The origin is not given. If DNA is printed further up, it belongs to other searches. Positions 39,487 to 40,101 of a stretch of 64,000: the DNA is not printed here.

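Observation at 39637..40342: HigB-like/HigA-like pair directly after the island integrase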

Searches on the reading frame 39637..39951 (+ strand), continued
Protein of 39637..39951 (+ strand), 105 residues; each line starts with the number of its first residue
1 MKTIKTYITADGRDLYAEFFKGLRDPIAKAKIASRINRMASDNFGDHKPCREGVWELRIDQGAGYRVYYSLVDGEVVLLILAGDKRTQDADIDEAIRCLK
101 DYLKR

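Call 34: fold_search(model_id=the predicted structure, library=pdb)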
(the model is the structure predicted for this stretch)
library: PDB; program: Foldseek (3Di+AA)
matches with E <= 10: 767; with E <= 0.001: 2
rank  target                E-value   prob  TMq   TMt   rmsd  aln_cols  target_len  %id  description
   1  7nbu_Y                4.1e-05  1.00  0.78  0.69   2.8       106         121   24  Structure of the HigB1 toxin mutant K95A from Mycobacterium tuberculosis (Rv1955) and its target, the cspA mRNA, on th (released 2022-03-02)
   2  5ja8_A                7.3e-04  1.00  0.57  0.57   4.6       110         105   14  Crystal structure of the HigB2 toxin in complex with Nb2 (released 2017-04-05)
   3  3oei_C                1.8e-03  1.00  0.59  0.72   2.4        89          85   21  Crystal structure of Mycobacterium tuberculosis RelJK (Rv3357-Rv3358-RelBE3) (released 2011-03-16)
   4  4fxe_E                3.1e-03  1.00  0.56  0.69   2.9        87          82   11  Crystal structure of the intact E. coli RelBE toxin-antitoxin complex (released 2012-08-29)
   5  9g12_B                3.8e-03  1.00  0.57  0.69   2.8        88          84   24  Mycobacterium tuberculosis RelBE1 toxin-antitoxin system; rv1247c (relB1 antitoxin), rv1246c (relE1 toxin) (released 2025-12-17)
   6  3g5o_B                4.9e-03  1.00  0.56  0.71   2.8        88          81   20  The crystal structure of the toxin-antitoxin complex RelBE2 (Rv2865-2866) from Mycobacterium tuberculosis (released 2009-04-14)
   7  5ja8_C                4.9e-03  0.99  0.49  0.48   6.0       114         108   17  Crystal structure of the HigB2 toxin in complex with Nb2 (released 2017-04-05)
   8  3bpq_B                5.6e-03  1.00  0.56  0.68   2.7        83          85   12  Crystal Structure of RelB-RelE antitoxin-toxin complex from Methanococcus jannaschii (released 2008-12-23)
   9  9g12_A                7.2e-03  1.00  0.57  0.69   2.9        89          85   25  Mycobacterium tuberculosis RelBE1 toxin-antitoxin system; rv1247c (relB1 antitoxin), rv1246c (relE1 toxin) (released 2025-12-17)
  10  5cw7_P                8.7e-03  0.99  0.47  0.51   4.8        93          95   17  Crystal structure of the PaaA2-ParE2 antitoxin-toxin complex (released 2016-06-01)
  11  8a0x_C                9.3e-03  0.99  0.52  0.51   4.9       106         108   13  Crystal structure of the HigB2-HigA2 tetramer in complex with operator DNA (released 2023-05-03)
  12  5ja9_C                9.9e-03  0.99  0.51  0.53   4.6       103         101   12  Crystal structure of the HigB2 toxin in complex with Nb6 (released 2017-04-05)
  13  4fxe_F                1.2e-02  1.00  0.54  0.69   3.2        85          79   10  Crystal structure of the intact E. coli RelBE toxin-antitoxin complex (released 2012-08-29)
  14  1wmi_A                1.2e-02  1.00  0.55  0.64   3.7        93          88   14  Crystal structure of archaeal RelE-RelB complex from Pyrococcus horikoshii OT3 (released 2005-03-15)
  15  5cw7_F                1.2e-02  0.96  0.44  0.47   5.5        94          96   14  Crystal structure of the PaaA2-ParE2 antitoxin-toxin complex (released 2016-06-01)
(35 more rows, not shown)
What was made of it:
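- On Pfam Gp49 (PF05973), RelE/ParE superfamily mRNases: Foldseek hits at probability 1.0 to HigB1, HigB2, RelE, RelK and YoeB (call 34).
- On ParE gyrase-poison toxins (PF05016): ParE structures rank below the RelE/HigB types (call 34).
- Closest known: Canonical HigBA. Same: VcHigB2 is the second-best fold match (call 34).
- The toxin is closest to ribosome-bound HigB1 (7nbu; E = 4e-5, TM 0.78), then HigB2, RelE, RelK and YoeB, with ParE ranking lower (call 34). The RelE and ParE folds are alike, and ParE2 and ParDE structures appear in the fold search (call 34). ParE structures rank below HigB1, HigB2, RelE and RelK, with TM 0.44-0.52 versus 0.78 (call 34).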

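Call 37: search_solved_structures(query=A1, max_evalue=1, show_alignments=3)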
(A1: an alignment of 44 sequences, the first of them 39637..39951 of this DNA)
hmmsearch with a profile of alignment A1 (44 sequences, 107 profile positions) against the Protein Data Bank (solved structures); distinct sequences matched with E-value up to 1: 5.
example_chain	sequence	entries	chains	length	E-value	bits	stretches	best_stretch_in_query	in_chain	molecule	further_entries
7nbu_Y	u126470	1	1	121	0.017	18.4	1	10-104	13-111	Probable endoribonuclease HigB1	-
7awk_A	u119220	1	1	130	0.022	18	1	10-104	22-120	Probable endoribonuclease HigB1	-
7kgc_A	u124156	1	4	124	0.41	13.9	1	30-54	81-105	Putative translation initiation inhibitor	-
4v7k_Ay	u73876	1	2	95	0.58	13.5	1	62-97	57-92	Toxin relE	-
8qtq_A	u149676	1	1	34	0.65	13.3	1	55-73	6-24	WW domain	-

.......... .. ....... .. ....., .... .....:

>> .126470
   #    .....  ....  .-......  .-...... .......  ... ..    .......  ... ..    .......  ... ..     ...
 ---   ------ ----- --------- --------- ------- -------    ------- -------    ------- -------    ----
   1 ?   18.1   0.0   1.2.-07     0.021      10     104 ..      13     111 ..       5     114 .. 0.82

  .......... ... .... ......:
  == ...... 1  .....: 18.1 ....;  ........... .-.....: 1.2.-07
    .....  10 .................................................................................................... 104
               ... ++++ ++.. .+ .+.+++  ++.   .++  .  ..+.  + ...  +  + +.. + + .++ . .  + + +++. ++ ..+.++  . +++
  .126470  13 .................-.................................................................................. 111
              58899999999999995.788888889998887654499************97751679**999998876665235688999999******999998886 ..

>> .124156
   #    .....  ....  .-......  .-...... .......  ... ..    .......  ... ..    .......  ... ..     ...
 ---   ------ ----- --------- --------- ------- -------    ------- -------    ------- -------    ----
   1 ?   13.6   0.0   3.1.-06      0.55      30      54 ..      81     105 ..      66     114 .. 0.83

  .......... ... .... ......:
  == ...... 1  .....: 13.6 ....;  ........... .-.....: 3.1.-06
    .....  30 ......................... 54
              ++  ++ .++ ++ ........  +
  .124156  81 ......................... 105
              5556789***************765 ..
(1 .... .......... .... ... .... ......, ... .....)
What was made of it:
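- Profile alignment: the profile-to-HigB1 alignment covers residues 10-104 (call 37).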

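Call 39: find_encoding_contigs(protein=P0012, flank=5000, max_places=3)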
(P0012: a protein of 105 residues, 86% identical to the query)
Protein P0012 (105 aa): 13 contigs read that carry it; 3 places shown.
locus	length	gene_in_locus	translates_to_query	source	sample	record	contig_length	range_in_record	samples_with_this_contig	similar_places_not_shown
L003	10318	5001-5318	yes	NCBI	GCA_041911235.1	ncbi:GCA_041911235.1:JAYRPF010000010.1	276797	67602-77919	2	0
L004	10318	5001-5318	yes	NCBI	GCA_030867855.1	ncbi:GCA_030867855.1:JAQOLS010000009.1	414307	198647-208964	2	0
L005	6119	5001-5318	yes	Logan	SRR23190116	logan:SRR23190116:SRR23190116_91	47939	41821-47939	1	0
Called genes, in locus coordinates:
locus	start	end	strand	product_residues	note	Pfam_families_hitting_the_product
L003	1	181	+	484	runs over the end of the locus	PF00370:FGGY_N, PF02782:FGGY_C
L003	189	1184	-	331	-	PF01757:Acyl_transf_3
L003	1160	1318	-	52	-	-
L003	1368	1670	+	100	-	PF13983:YsaB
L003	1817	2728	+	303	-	PF02091:tRNA-synt_2e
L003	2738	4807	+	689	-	PF02092:tRNA_synt_2f, PF05746:DALR_1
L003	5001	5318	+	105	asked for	PF05973:Gp49 (faint)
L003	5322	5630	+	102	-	PF21716:dnstrm_HI1420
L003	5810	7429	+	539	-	PF00005:ABC_tran, PF02463:SMC_N (faint), PF13191:AAA_16 (faint), PF13401:AAA_22 (faint), PF13304:AAA_21 (faint), PF12848:ABC_tran_Xtn (faint), PF00005:ABC_tran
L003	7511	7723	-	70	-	PF00313:CSD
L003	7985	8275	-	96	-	-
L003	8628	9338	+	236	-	PF11254:DUF3053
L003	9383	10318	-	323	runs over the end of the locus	PF00389:2-Hacid_dh, PF02826:2-Hacid_dh_C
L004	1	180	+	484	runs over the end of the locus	PF00370:FGGY_N, PF02782:FGGY_C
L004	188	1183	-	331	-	PF01757:Acyl_transf_3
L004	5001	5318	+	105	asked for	PF05973:Gp49 (faint)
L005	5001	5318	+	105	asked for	PF05973:Gp49 (faint)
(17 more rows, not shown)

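Call 40: find_encoding_contigs(protein=P0034, flank=5000, max_places=3)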
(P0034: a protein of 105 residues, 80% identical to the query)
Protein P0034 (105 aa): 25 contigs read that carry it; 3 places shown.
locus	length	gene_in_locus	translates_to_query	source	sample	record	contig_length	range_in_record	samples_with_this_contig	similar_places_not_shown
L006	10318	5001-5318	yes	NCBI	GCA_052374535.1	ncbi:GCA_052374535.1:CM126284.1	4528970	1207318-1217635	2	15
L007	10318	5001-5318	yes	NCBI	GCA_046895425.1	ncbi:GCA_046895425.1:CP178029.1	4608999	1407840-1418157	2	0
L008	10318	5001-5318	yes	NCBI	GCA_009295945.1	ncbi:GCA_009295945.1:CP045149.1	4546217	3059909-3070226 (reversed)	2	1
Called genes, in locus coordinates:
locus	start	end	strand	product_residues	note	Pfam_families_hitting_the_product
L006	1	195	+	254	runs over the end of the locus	PF00929:RNase_T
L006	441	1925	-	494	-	PF02133:Transp_cyt_pur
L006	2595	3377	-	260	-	PF01695:IstB_IS21, PF00308:Bac_DnaA (weak)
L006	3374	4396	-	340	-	PF02796:HTH_7, PF13384:HTH_23 (weak), PF13936:HTH_38, PF15978:TnsD (weak), PF08281:Sigma70_r4_2 (faint), PF00665:rve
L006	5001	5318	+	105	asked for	PF05973:Gp49 (weak)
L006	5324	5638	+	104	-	PF21716:dnstrm_HI1420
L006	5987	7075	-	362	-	PF13481:AAA_25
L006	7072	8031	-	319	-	PF08273:Zn_Ribbon_Prim, PF13362:Toprim_3, PF13662:Toprim_4 (faint)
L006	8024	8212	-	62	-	-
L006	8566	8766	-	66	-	PF05930:Phage_AlpA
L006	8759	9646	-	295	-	PF02899:Phage_int_SAM_1 (weak), PF12834:Phage_int_SAM_2, PF12835:Integrase_1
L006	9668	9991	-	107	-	-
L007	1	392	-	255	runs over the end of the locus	PF07819:PGAP1, PF12146:Hydrolase_4, PF00561:Abhydrolase_1, PF12697:Abhydrolase_6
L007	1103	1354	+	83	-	-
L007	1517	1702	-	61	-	-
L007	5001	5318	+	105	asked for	PF05973:Gp49 (weak)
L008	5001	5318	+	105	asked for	PF05973:Gp49 (weak)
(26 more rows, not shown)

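Call 41: find_encoding_contigs(protein=P0027, flank=5000, max_places=3)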
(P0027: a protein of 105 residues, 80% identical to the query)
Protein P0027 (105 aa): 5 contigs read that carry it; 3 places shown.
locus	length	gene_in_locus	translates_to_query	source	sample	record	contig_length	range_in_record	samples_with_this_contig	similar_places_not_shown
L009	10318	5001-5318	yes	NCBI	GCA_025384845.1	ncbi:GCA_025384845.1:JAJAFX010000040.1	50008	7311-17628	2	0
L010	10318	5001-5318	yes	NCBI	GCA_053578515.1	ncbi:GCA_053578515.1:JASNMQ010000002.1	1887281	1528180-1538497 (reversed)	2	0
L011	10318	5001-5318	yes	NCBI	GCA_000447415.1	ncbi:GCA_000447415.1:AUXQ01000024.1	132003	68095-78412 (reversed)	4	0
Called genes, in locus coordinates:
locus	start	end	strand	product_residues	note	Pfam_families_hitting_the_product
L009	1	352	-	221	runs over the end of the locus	-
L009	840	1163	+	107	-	PF06296:RelE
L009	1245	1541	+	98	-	PF12844:HTH_19 (faint), PF01381:HTH_3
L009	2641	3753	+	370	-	PF00850:Hist_deacetyl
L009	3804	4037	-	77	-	-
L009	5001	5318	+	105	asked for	PF05973:Gp49 (weak)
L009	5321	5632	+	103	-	PF21716:dnstrm_HI1420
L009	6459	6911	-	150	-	PF13404:HTH_AsnC-type, PF13412:HTH_24, PF09339:HTH_IclR (weak), PF12840:HTH_20 (weak), PF01037:AsnC_trans_reg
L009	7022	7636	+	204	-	PF01810:LysE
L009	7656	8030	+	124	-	PF02548:Pantoate_transf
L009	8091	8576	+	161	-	PF01575:MaoC_dehydratas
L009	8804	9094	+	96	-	-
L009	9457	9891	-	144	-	PF00005:ABC_tran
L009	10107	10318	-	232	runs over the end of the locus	PF08448:PAS_4, PF00196:GerE (weak)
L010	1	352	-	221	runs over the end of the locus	-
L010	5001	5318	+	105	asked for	PF05973:Gp49 (weak)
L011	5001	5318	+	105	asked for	PF05973:Gp49 (weak)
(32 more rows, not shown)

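Call 42: find_encoding_contigs(protein=P0020, flank=5000, max_places=3)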
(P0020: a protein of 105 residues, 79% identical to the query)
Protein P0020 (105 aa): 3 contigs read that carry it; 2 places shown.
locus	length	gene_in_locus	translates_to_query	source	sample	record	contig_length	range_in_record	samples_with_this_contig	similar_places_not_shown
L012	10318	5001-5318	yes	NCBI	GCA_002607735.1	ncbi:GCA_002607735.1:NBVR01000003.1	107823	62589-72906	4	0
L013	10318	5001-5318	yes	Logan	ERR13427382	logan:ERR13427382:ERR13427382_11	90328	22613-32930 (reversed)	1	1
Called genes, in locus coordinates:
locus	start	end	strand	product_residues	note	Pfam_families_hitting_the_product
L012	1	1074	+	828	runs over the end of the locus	PF13954:PapC_N, PF00577:Usher, PF13953:PapC_C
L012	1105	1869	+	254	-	PF00345:PapD_N, PF02753:PapD_C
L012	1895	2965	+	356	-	PF00419:Fimbrial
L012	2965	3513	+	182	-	PF00419:Fimbrial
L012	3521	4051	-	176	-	PF00383:dCMP_cyt_deam_1, PF14437:MafB19-deam, PF14439:Bd3614-deam (weak)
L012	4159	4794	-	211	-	PF01810:LysE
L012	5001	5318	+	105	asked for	PF05973:Gp49 (weak)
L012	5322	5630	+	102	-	PF21716:dnstrm_HI1420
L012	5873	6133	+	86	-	PF00037:Fer4 (weak), PF14697:Fer4_21 (weak), PF12838:Fer4_7 (weak)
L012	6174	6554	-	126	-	PF01648:ACPS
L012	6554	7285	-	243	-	PF03740:PdxJ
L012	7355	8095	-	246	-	PF11967:RecO_N, PF02565:RecO_C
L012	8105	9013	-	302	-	PF00009:GTP_EFTU (weak), PF01926:MMR_HSR1, PF02421:FeoB_N, PF03193:RsgA_GTPase (faint), PF04548:AIG1 (weak), PF10662:PduV-EutP (faint), PF00350:Dynamin_N (weak), PF07650:KH_2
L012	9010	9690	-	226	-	PF22935:RM44_endonuclase (faint), PF14622:Ribonucleas_3_3, PF00636:Ribonuclease_3, PF00035:dsrm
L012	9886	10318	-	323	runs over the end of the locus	PF10502:Peptidase_S26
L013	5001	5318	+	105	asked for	PF05973:Gp49 (weak)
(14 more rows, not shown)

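Call 65: list_cluster_members(proteins=[P0034, P0154, window:39637-39951:+, window:39958-40263:+])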
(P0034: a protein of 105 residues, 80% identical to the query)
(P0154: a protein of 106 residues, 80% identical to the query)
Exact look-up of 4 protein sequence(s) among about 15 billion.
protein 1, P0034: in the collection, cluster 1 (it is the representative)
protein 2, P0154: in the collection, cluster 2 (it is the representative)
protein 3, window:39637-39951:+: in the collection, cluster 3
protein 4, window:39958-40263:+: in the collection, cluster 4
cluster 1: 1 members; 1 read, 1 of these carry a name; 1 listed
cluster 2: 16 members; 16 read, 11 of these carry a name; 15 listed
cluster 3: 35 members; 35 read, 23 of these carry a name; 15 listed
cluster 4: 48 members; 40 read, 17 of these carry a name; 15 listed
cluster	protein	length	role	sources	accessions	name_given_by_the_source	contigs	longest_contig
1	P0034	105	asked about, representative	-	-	addiction module protein [Yersinia pestis] | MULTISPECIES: type II toxin-antitoxin system RelE/ParE family toxin [Yersinia]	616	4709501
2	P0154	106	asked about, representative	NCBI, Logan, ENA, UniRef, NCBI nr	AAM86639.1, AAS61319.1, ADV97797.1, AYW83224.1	putative addiction module antidote protein [Yersinia pestis] | DNA-binding prophage protein n=8 Tax=Yersinia pestis TaxID=632 RepID=A0A7Y8RI22_YERPE | hypothetical [Yersinia pestis KIM10+]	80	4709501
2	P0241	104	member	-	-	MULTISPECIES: addiction module antidote protein [Yersinia pseudotuberculosis complex]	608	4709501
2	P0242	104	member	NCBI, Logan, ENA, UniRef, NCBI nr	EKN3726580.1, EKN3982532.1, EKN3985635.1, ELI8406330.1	TPA: addiction module antidote protein [Yersinia enterocolitica] | addiction module antidote protein n=1 Tax=Yersinia enterocolitica TaxID=630 ... | putative addiction module antidote protein [Yersinia enterocolitica]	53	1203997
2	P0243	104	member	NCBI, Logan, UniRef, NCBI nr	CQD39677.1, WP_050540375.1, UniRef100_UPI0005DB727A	addiction module antidote protein [Yersinia mollaretii] | addiction module antidote protein n=1 Tax=Yersinia mollaretii TaxID=33060 ...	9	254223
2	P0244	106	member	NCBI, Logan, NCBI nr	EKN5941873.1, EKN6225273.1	putative addiction module antidote protein [Yersinia enterocolitica]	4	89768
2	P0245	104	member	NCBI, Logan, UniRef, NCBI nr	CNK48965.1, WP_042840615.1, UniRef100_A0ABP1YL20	addiction module antidote protein [Yersinia aldovae] | DNA-binding prophage protein n=1 Tax=Yersinia aldovae TaxID=29483 RepID=A0ABP1YL20_YERAL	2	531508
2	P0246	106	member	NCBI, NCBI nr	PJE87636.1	putative addiction module antidote protein [Yersinia mollaretii]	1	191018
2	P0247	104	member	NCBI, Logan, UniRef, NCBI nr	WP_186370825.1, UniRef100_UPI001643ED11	addiction module antidote protein [Yersinia aldovae] | addiction module antidote protein n=1 Tax=Yersinia aldovae TaxID=29483 RepID=UPI001643ED11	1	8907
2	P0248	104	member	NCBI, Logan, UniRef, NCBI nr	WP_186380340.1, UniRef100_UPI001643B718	addiction module antidote protein [Yersinia mollaretii] | addiction module antidote protein n=1 Tax=Yersinia mollaretii TaxID=33060 ...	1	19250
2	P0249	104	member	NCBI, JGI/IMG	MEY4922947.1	MAG: hypothetical protein RLY17_1664 [Pseudomonadota bacterium] | probable addiction module antidote protein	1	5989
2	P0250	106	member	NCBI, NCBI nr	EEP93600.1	DNA-binding prophage protein [Yersinia aldovae ATCC 35236]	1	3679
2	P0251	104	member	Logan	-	-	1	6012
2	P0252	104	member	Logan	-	-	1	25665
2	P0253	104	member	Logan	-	-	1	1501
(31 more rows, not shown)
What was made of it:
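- The identical toxin and antitoxin are seen on 412 and 867 contigs respectively (call 65).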

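Call 69: get_annotated_region(hit=H51, flank=4000)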
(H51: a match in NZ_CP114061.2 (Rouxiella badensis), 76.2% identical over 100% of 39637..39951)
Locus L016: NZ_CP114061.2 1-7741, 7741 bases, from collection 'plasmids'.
description: Rouxiella badensis strain DAR84756 plasmid pSP1, complete sequence
organism: Rouxiella badensis (NCBI taxid 1646377)
taxonomy: Bacteria; Pseudomonadota; Gammaproteobacteria; Enterobacterales; Yersiniaceae; Rouxiella; Rouxiella badensis
host: -; source: whole organism,soil; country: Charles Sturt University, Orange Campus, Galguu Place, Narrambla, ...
typing (MOB-suite, as given by PLSDB): mobilizable; replicon rep_cluster_1304; relaxase MOBC
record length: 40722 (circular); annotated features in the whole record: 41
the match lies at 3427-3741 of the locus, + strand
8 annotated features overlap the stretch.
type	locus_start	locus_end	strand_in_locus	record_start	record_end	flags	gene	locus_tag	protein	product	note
CDS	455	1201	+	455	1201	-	mobC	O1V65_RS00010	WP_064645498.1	MobC family replication-relaxation protein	-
CDS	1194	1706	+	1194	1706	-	-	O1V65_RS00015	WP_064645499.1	phospholipase D family protein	-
CDS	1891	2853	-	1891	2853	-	-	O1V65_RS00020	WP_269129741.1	zincin-like metallopeptidase domain-containing protein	-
CDS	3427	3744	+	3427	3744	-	-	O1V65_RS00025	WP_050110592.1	type II toxin-antitoxin system RelE/ParE family toxin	GO:0008219 - cell death [Evidence IEA]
CDS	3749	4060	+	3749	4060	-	-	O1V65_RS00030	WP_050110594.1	addiction module antidote protein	-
CDS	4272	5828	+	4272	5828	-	-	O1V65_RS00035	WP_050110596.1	type I restriction-modification system subunit M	GO:0006306 - DNA methylation [Evidence IEA]; GO:0009307 - DNA restriction-modification system [Evidence IEA]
CDS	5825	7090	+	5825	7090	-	-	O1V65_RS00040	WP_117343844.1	restriction endonuclease subunit S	GO:0006304 - DNA modification [Evidence IEA]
CDS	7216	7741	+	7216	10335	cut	-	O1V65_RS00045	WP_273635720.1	type I restriction endonuclease subunit R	-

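Call 70: get_annotated_region(hit=H54, flank=4000)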
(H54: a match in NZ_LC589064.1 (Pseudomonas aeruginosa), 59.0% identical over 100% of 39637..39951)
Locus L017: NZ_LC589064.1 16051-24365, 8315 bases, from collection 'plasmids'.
description: Pseudomonas aeruginosa strain IPM3H3 plasmid pIPM3H3-GES5, complete sequence
organism: Pseudomonas aeruginosa (NCBI taxid 287)
taxonomy: Bacteria; Pseudomonadota; Gammaproteobacteria; Pseudomonadales; Pseudomonadaceae; Pseudomonas; Pseudomonas aeruginosa
host: -; source: -; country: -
typing (MOB-suite, as given by PLSDB): non-mobilizable; replicon rep_cluster_1864; mating-pair formation MPF_T
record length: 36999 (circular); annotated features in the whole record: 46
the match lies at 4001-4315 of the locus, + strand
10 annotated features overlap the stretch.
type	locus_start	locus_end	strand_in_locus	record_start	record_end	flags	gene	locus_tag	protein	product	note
CDS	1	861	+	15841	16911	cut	dnaG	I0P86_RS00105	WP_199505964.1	DNA primase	GO:0006269 - DNA replication, synthesis of RNA primer [Evidence IEA]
CDS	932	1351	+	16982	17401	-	-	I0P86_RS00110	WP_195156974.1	hypothetical protein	-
CDS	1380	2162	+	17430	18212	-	-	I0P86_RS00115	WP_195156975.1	AAA family ATPase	-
CDS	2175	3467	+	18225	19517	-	-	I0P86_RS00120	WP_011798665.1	ParB/RepB/Spo0J family partition protein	GO:0007059 - chromosome segregation [Evidence IEA]; GO:0000910 - cytokinesis [Evidence IEA]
CDS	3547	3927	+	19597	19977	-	-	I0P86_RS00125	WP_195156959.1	TrfB-related DNA-binding protein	-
CDS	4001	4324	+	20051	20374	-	-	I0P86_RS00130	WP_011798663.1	type II toxin-antitoxin system RelE/ParE family toxin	GO:0008219 - cell death [Evidence IEA]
CDS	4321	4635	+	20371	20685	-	-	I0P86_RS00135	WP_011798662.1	addiction module antidote protein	-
CDS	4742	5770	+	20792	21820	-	-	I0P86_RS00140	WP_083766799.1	replication initiator protein A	-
CDS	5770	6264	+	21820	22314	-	-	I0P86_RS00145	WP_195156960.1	hypothetical protein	-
CDS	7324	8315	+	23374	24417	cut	-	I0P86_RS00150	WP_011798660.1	DNA-binding protein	-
